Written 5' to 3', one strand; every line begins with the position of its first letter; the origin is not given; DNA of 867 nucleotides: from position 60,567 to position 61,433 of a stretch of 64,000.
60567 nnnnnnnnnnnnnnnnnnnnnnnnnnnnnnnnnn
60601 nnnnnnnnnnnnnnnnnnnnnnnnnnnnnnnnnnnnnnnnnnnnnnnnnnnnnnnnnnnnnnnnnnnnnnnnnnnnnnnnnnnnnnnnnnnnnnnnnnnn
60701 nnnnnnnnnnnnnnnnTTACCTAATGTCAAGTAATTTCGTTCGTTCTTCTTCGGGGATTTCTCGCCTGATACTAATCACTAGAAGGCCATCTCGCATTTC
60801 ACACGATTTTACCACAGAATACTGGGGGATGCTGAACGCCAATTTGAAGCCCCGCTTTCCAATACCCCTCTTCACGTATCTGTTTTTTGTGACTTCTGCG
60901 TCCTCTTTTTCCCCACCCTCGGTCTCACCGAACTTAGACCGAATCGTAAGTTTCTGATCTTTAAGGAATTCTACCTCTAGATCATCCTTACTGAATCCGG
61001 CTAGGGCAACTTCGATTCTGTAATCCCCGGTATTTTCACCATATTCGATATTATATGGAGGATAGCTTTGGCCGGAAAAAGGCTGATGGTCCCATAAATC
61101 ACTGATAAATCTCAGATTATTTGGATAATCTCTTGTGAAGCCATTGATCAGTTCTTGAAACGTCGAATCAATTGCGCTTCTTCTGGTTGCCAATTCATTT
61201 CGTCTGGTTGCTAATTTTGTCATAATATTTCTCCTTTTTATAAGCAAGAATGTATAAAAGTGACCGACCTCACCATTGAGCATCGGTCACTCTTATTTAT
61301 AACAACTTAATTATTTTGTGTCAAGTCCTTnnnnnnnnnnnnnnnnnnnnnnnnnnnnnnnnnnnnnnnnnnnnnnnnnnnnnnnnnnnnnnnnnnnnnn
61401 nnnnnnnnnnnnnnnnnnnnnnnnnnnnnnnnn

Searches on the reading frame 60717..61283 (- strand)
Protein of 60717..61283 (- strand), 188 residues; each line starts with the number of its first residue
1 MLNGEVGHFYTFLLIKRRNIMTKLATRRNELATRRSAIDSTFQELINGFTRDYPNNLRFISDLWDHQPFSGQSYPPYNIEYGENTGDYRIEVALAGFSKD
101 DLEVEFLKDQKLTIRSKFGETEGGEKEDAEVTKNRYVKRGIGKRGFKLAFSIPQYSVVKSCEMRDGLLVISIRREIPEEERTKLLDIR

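Call 13: search_protein_families(library=pfam, proteins=[window:60717-61283:-], max_evalue=0.1)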
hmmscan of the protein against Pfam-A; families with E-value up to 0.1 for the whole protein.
window:60717-61283:- (188 aa): 1 family
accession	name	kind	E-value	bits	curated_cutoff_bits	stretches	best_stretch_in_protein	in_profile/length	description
PF00011.27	HSP20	-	2.5e-08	34.4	20.8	1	83-183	4-97/102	Hsp20/alpha crystallin family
